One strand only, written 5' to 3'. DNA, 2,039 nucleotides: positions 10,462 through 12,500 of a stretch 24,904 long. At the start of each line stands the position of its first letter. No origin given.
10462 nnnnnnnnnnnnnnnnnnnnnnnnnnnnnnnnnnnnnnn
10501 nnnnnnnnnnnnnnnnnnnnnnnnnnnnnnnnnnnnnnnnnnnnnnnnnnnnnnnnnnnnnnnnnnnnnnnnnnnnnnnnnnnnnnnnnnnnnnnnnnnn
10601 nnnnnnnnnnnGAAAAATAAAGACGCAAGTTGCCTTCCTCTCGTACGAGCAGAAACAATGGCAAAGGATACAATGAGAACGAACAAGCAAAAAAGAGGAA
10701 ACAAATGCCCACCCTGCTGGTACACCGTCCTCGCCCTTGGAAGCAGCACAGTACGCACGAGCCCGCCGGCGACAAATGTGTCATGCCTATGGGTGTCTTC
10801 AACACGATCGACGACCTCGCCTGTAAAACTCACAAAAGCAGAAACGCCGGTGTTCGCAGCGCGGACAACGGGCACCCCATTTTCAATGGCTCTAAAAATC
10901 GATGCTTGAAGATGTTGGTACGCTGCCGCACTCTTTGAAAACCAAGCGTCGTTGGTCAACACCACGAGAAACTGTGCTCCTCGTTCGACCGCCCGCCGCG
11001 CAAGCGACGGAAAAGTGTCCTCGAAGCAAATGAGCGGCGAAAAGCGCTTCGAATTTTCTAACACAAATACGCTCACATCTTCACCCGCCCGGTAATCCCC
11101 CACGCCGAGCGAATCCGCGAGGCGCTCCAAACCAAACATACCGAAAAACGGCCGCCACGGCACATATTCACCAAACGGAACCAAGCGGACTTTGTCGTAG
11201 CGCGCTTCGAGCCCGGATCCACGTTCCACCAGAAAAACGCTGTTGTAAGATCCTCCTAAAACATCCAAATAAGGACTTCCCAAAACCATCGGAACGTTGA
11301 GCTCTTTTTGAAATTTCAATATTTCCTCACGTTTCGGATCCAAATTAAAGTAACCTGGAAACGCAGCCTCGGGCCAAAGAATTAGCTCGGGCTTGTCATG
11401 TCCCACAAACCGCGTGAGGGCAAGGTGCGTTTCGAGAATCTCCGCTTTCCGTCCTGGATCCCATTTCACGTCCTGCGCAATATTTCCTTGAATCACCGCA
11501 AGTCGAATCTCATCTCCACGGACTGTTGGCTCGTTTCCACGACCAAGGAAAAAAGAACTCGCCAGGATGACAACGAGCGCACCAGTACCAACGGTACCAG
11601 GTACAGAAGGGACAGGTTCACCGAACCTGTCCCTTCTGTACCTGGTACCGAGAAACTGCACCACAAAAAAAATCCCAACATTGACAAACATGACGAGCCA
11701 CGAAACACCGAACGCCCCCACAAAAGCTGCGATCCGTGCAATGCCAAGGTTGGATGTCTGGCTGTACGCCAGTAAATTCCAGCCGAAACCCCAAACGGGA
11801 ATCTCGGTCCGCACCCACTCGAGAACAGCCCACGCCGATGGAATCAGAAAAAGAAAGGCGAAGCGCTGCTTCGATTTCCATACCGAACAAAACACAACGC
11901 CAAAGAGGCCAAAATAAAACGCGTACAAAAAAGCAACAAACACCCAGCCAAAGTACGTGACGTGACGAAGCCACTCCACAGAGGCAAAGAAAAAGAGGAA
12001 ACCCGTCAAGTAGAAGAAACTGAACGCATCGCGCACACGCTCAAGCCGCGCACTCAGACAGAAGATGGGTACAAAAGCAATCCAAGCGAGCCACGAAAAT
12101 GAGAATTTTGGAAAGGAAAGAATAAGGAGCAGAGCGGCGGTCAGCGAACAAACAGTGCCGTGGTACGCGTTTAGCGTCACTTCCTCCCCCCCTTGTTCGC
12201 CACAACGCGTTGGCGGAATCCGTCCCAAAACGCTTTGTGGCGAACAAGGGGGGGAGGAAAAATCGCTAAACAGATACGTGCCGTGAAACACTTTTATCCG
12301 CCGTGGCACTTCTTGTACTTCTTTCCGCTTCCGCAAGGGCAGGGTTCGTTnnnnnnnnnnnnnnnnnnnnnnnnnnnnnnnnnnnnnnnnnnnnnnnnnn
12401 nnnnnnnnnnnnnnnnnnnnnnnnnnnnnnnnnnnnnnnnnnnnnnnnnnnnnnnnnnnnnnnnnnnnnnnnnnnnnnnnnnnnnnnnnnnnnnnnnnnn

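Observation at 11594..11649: Perfect 56-bp palindrome embedded in-frame inside the lnt coding sequence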

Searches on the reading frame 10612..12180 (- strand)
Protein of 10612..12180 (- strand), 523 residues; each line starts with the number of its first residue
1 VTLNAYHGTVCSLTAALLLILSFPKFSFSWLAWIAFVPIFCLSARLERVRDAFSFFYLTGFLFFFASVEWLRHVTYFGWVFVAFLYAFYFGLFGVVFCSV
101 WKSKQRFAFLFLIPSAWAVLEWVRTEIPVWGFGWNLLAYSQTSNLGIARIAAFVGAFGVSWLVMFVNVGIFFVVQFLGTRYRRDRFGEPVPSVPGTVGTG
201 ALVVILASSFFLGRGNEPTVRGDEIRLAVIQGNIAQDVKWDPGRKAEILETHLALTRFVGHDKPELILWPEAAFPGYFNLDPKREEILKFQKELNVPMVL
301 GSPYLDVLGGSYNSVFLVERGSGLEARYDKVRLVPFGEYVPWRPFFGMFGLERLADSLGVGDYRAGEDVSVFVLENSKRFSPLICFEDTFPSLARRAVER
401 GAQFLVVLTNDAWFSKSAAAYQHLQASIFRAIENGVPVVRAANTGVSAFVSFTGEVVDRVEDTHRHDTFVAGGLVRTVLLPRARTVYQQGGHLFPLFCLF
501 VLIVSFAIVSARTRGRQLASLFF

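Call 36: search_solved_structures(query=window:10612-12180:-, show_alignments=1)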
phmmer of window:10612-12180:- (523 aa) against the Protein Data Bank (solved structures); distinct sequences matched with E-value up to 0.001: 10.
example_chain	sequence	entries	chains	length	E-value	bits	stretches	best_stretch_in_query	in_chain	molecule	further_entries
5xhq_A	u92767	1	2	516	6.6e-26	94.3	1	75-514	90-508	Apolipoprotein N-acyltransferase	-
5vrg_A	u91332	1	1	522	7.8e-26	94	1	74-509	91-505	Apolipoprotein N-acyltransferase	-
6q3a_A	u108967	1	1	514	7.9e-26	94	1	74-507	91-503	Apolipoprotein N-acyltransferase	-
6nwr_A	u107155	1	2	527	8.8e-26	93.8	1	74-509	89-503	Apolipoprotein N-acyltransferase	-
8q2p_A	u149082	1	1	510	9.3e-26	93.8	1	74-502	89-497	Apolipoprotein N-acyltransferase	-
5n6m_A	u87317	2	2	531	1e-25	93.7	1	11-513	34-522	Apolipoprotein N-acyltransferase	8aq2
5n6h_A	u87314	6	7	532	1.2e-25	93.4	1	74-507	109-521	Apolipoprotein N-acyltransferase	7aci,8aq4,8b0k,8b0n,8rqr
5vrh_A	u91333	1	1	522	2.8e-24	88.9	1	74-509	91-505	Apolipoprotein N-acyltransferase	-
5n6l_A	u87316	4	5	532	3.1e-24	88.8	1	74-507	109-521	Apolipoprotein N-acyltransferase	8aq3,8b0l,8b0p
8b0m_A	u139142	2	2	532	4.2e-24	88.3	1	74-507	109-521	Apolipoprotein N-acyltransferase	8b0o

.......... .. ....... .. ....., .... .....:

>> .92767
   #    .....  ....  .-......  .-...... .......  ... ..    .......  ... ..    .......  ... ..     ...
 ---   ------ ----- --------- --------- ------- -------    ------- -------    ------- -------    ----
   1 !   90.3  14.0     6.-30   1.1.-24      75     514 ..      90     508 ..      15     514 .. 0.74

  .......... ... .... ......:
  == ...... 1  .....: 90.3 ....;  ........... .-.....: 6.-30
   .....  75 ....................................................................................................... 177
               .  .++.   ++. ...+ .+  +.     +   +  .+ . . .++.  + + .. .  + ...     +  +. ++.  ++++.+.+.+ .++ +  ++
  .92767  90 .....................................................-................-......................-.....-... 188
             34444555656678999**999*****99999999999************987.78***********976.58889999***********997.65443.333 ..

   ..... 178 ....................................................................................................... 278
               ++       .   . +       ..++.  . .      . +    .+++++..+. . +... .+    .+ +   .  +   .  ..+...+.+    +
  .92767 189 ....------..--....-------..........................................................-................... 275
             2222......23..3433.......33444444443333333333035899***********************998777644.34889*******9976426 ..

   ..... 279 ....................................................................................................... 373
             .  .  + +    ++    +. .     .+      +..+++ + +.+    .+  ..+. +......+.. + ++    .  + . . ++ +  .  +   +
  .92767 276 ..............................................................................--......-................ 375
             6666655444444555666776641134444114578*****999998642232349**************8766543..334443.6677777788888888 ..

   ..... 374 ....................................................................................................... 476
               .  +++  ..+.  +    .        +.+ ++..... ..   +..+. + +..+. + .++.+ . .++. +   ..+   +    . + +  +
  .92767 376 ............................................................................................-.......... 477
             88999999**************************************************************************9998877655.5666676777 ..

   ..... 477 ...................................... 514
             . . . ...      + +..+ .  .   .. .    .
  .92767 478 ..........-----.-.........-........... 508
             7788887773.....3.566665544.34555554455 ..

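Call 49: find_related_loci(query=window:10612-12180:-, collection=genome_contigs, flank=1500)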
Query window:10612-12180:- (523 aa) in genome_contigs; peptide patterns used: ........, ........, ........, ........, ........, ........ (x = any residue, [..] = any of these).
318 stretches matched a pattern; 206 encode a relative of the query (tblastn E <= 1e-3); the best 80 are kept; 79 distinct loci.
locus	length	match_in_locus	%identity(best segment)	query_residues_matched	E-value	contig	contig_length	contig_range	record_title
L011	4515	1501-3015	55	10-514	0e+0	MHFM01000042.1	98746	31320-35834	MAG: Omnitrophica bacterium RIFCSPLOWO2_01_FULL_45_10b rifcsplowo2_01_scaffold_3403, whole genome shotgun sequence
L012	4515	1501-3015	55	10-514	3e-178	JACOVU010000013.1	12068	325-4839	MAG: Candidatus Omnitrophota bacterium isolate NC_groundwater_108_Ag_S-0.2um_46_37 S_p2_S4_170907_scaffold_160703, whole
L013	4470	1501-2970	49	13-499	3e-151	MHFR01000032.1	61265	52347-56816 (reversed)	MAG: Omnitrophica bacterium RIFCSPLOWO2_12_FULL_44_17 rifcsplowo2_12_scaffold_307, whole genome shotgun sequence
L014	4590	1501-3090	48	13-514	4e-149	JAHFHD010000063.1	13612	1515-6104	MAG: Candidatus Omnitrophota bacterium isolate nzgw330 NODE_6395_length_13613_cov_4.741402, whole genome shotgun sequenc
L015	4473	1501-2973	50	22-504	2e-142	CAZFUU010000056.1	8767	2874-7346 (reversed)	MAG TPA_asm: uncultured bacterium isolate SRP263991_co7_896 genome assembly, contig: NODE_16887_length_8767_cov_4.158058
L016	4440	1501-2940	44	10-505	1e-133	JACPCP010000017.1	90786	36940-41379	MAG: Candidatus Omnitrophota bacterium isolate NC_groundwater_286_Ag_S-0.65um_55_12 S6_GD2017_2_S65_scaffold_390, whole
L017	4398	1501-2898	47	23-503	2e-130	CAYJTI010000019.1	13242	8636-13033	MAG TPA_asm: uncultured bacterium isolate ERP125453_co1_299 genome assembly, contig: NODE_5081_length_13242_cov_4.913248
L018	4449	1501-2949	43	4-503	5e-129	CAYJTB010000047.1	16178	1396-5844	MAG TPA_asm: uncultured bacterium isolate ERP125453_co1_402 genome assembly, contig: NODE_3701_length_16178_cov_8.566644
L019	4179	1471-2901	43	12-492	6e-117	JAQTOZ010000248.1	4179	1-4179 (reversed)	MAG: Candidatus Omnitrophota bacterium isolate STB_104 NODE_74168_length_4179_cov_3.321816_Sandtown_B, whole genome shot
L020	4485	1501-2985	40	13-512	6e-104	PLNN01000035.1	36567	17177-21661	MAG: Candidatus Omnitrophota bacterium isolate fen_1320 73.20120800_E1X.39_contig_33132, whole genome shotgun sequence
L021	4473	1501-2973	38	13-506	3e-101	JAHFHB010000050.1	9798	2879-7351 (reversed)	MAG: Candidatus Omnitrophota bacterium isolate nzgw329 NODE_11567_length_9799_cov_2.602501, whole genome shotgun sequenc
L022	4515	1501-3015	49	13-506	7e-150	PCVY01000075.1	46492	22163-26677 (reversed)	MAG: Candidatus Omnitrophica bacterium CG11_big_fil_rev_8_21_14_0_20_45_26 CG11_8_21_14_0.20_scaffold_305_c, whole genom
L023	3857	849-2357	56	5-503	3e-177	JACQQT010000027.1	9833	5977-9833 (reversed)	MAG: Candidatus Omnitrophota bacterium isolate NC_groundwater_1340_Ag_S-0.2um_49_72 S_p2_S4_coassembly_k141_989070, whol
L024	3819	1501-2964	37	12-509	5e-97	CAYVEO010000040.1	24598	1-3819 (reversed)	MAG TPA_asm: uncultured Planctomycetia bacterium isolate SRP090828_co3_47 genome assembly, contig: NODE_297_length_24598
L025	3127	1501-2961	38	12-506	4e-94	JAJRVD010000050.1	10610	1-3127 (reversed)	MAG: Candidatus Omnitrophota bacterium isolate Dive96_bin10.280 k141_2322546, whole genome shotgun sequence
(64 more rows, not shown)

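Call 63: predict_structure(alignment_id=A1)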
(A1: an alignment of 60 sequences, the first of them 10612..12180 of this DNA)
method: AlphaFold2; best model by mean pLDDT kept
length: 523 residues; sequences in the alignment: 60
mean_pLDDT: 90.9   pTM: 0.92
mean pLDDT of the five models: 90.9, 87.9, 87.6, 87.6, 86.5
residues with pLDDT >= 90: 374; 70-90: 112; 50-70: 37; < 50: 0
segments of 3 or more residues with pLDDT < 50: none
pLDDT, mean of each block of 10 residues (from residue 1): 89 98 91 98 96 98 92 82 94 97 90 97 85 86 95 97 95 87 61 72 80 68 93 92 96 98 98 94 96 96 95 94 79 85 83 73 91 95 95 97 97 83 96 98 97 97 96 97 93 98 93 88 74
secondary structure, 60 per line:
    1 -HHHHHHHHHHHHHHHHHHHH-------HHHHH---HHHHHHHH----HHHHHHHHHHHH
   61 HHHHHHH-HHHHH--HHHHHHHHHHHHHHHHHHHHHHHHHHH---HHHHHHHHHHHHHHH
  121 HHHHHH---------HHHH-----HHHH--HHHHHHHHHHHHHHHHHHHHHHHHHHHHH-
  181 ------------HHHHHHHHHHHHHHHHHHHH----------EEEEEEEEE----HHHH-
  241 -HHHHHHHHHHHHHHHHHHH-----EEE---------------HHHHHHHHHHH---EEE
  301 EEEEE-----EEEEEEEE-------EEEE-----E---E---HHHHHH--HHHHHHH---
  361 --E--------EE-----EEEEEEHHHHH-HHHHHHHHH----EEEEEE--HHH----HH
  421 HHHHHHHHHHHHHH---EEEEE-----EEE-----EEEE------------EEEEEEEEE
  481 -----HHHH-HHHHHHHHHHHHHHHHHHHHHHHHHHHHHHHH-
elements in order: H2-21 H29-33 H37-44 H49-67 H69-73 H76-102 H106-126 H136-139 H145-148 H151-179 H193-212 E223-231 H236-239 H242-260 E266-268 H284-294 E298-305 E311-318 E326-329 H343-348 H351-357 E379-384 H385-389 H391-399 E404-409 H419-434 E438-442 E448-450 E456-459 E472-480 H486-489 H491-522

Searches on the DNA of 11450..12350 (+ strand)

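Call 66: search_rna_families(source=window, start=11450, end=12350, threshold=evalue, max_evalue=1)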
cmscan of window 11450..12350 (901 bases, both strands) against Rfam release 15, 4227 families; matches with E-value up to 1: 16.
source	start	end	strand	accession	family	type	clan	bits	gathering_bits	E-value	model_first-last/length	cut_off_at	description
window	12165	12275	-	RF03983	MIR5284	Gene; miRNA;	-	48.9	93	3.2e-09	1-111/111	no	MIR5284 microRNA precursor family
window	12177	12264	-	RF03317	mir-4874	Gene; miRNA;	-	44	70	2.2e-06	1-94/94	no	mir-4874 microRNA precursor family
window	12176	12263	+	RF03317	mir-4874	Gene; miRNA;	-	40.9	70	1.3e-05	1-94/94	no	mir-4874 microRNA precursor family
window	11591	11651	-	RF00244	mir-26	Gene; miRNA;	-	33.5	57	5.5e-06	1-81/81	no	mir-26 microRNA precursor family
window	12172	12268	-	RF03296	MIR8788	Gene; miRNA;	-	30.8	124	0.0041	19-120/138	no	MIR8788 microRNA precursor family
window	11583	11658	-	RF03952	mir-3718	Gene; miRNA;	-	30.3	78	0.00015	1-92/92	no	mir-3718 microRNA precursor family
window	12186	12255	-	RF04119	MIR1858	Gene; miRNA;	-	28.1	137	0.018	1-197/197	no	MIR1858 microRNA precursor family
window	11595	11647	-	RF04099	MIR837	Gene; miRNA;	-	27.3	117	0.0044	1-122/122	no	MIR837 microRNA precursor family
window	11592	11651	+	RF03952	mir-3718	Gene; miRNA;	-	26.6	78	0.002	20-74/92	no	mir-3718 microRNA precursor family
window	11589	11653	-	RF04107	mir-5391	Gene; miRNA;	-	25.9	99.3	0.0052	1-68/68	no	mir-5391 microRNA precursor family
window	11594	11647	-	RF00649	mir-128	Gene; miRNA;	-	25.6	49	0.0011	1-83/83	no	mir-128 microRNA precursor family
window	11593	11651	+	RF03310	mir-1544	Gene; miRNA;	-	25.3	46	0.0098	1-59/59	no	mir-1544 microRNA precursor family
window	11591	11649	-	RF03310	mir-1544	Gene; miRNA;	-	23.7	46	0.027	1-59/59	no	mir-1544 microRNA precursor family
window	11582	11658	-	RF03453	mir-1276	Gene; miRNA;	-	21.3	100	0.17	1-82/82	no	mir-1276 microRNA precursor family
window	11583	11670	-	RF00673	mir-217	Gene; miRNA;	-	21.2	70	0.54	1-93/93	no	mir-217 microRNA precursor family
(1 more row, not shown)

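Call 67: search_dna_similar(query=window:11570-11672:+, collection=plasmids, mode=distant, max_evalue=0.01, max_rows=5)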
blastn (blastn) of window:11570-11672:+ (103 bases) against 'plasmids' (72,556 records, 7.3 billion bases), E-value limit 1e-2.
No match.

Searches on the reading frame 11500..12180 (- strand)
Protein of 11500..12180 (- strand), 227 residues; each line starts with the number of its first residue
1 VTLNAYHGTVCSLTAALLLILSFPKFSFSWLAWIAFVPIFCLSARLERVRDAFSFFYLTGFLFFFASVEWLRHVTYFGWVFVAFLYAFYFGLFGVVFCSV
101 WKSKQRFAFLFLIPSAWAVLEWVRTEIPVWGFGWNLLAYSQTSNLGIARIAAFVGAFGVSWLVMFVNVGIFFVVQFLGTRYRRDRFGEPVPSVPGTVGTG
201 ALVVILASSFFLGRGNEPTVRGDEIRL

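Call 51: find_homologous_proteins(query=window:11500-12180:-, max_evalue=1e-40)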
Query window:11500-12180:- (227 aa): 3 proteins with E <= 1e-40 among 769 candidates.
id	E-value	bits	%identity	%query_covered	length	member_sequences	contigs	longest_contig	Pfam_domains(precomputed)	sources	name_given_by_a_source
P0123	2.1e-53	200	57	77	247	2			PF20154.5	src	-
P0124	3.1e-51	193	59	74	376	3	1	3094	PF20154.5,PF00795.28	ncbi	-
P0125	3.1e-43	166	47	85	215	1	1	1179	PF20154.5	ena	-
